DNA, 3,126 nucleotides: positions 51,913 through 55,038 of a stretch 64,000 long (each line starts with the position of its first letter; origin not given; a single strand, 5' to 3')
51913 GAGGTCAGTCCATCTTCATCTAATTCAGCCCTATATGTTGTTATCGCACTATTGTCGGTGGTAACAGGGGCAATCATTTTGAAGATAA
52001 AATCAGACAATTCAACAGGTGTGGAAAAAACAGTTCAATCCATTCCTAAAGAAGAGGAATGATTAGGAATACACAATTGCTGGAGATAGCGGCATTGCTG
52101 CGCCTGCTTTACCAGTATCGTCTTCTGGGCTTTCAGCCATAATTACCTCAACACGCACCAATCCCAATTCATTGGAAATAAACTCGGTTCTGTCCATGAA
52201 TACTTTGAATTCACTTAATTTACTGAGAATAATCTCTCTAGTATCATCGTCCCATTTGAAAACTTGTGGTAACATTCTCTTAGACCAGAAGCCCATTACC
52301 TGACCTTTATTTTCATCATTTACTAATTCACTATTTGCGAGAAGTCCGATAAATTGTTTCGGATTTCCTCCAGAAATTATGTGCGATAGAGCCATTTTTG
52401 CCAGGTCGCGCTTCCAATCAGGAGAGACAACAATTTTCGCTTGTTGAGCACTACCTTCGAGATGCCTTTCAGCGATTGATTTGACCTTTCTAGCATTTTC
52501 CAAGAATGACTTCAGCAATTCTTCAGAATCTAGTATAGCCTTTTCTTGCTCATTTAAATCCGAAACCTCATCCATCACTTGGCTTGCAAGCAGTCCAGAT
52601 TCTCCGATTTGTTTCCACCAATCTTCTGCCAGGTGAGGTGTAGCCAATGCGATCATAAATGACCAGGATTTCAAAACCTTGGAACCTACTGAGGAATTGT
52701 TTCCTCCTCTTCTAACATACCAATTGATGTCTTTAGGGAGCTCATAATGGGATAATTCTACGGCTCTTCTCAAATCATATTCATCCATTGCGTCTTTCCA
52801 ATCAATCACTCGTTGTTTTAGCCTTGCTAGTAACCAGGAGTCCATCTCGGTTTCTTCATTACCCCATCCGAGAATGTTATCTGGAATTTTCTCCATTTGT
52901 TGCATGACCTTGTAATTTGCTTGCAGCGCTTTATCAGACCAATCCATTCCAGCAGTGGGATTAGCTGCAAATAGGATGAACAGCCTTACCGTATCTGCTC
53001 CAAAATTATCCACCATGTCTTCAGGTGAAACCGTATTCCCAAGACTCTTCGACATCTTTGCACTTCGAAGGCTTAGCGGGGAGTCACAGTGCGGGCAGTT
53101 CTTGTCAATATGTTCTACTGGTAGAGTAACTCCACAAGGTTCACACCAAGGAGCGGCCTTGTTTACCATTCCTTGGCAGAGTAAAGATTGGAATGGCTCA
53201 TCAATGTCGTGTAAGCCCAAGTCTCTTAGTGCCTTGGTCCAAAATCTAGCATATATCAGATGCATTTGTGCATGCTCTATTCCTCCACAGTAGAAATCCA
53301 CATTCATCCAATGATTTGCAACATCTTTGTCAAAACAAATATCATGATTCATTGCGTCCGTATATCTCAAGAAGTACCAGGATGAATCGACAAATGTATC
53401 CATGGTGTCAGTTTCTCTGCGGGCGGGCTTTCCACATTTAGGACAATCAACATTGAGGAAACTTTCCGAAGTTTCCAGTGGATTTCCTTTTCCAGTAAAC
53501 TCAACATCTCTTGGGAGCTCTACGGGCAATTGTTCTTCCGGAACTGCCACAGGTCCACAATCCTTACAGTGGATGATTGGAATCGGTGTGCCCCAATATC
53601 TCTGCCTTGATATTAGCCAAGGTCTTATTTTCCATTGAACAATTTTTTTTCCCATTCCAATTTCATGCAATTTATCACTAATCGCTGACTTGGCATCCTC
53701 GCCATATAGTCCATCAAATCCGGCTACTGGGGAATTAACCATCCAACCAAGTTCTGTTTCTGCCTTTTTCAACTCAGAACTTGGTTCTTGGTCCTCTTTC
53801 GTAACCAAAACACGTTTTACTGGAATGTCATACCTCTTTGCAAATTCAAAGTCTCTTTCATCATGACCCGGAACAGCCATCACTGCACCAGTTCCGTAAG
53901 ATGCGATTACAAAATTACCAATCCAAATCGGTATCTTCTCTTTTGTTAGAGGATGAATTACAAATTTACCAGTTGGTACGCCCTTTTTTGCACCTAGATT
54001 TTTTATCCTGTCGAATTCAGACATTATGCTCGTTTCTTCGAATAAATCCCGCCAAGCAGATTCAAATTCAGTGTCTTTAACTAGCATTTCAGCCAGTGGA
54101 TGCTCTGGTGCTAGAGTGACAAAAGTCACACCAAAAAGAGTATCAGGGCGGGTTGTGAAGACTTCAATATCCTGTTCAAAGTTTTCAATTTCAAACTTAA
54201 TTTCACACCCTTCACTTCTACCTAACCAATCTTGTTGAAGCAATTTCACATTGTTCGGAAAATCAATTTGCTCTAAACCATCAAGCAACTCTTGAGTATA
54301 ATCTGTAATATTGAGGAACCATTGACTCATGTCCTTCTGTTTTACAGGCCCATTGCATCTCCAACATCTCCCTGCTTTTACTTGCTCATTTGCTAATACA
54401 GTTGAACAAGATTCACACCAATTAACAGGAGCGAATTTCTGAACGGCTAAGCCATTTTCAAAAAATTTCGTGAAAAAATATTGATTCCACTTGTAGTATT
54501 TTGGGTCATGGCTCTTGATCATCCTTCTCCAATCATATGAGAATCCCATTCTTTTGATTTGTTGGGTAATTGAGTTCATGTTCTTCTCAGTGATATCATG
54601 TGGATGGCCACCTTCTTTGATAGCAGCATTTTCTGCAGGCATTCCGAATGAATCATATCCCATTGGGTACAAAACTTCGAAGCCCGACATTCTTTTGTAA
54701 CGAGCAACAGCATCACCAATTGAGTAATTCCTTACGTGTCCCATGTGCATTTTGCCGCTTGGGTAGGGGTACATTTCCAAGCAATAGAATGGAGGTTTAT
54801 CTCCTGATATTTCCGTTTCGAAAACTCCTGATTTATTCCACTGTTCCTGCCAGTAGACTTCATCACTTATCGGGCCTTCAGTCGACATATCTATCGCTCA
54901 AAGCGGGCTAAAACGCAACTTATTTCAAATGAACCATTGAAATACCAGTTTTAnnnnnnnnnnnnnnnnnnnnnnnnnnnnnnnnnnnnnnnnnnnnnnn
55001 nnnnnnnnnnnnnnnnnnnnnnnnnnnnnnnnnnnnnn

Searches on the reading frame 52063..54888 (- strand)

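Call 4: search_protein_families(library=pfam, proteins=[window:52063-54888:-], max_evalue=0.1)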
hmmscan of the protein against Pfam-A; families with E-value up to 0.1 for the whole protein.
window:52063-54888:- (941 aa): 11 families
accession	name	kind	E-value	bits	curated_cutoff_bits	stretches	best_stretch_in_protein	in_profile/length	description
PF13603.12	tRNA-synt_1_2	-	9.7e-62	208.2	25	1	220-407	2-184/185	Leucyl-tRNA synthetase, editing domain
PF00133.28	tRNA-synt_1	-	1.1e-45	156.6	22.7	3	13-213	2-215/414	tRNA synthetases class I (I, L, M and V)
PF09334.17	tRNA-synt_1g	-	7.2e-31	107.7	20.1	2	40-181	7-145/391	tRNA synthetases class I (M)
PF08264.19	Anticodon_1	-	4.8e-12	46.4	25.1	1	683-806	1-136/148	Anticodon-binding domain of tRNA ligase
PF01406.26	tRNA-synt_1e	-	2.7e-07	30.7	27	1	606-657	248-298/301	tRNA synthetases class I (C) catalytic domain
PF01921.24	tRNA-synt_1f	-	0.00097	18.6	27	0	609-666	280-336/360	tRNA synthetases class I (K)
PF01155.25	HypA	-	0.0011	19.4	28.9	0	577-604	68-95/112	Hydrogenase/urease nickel incorporation, metallochaperone, hypA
PF17032.10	Zn_ribbon_15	-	0.011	16.9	28.9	0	132-185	14-65/73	zinc-ribbon family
PF23549.1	Zn_ribbon_GRF_2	-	0.014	15.6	27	0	597-618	3-24/45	GRF-like zinc ribbon domain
PF12773.13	DZR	-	0.076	13.6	27.3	0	571-608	4-37/45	Double zinc ribbon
PF06221.18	zf-C2HC5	-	0.093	13.2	25.8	1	575-609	13-48/54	Putative zinc finger motif, C2HC5-type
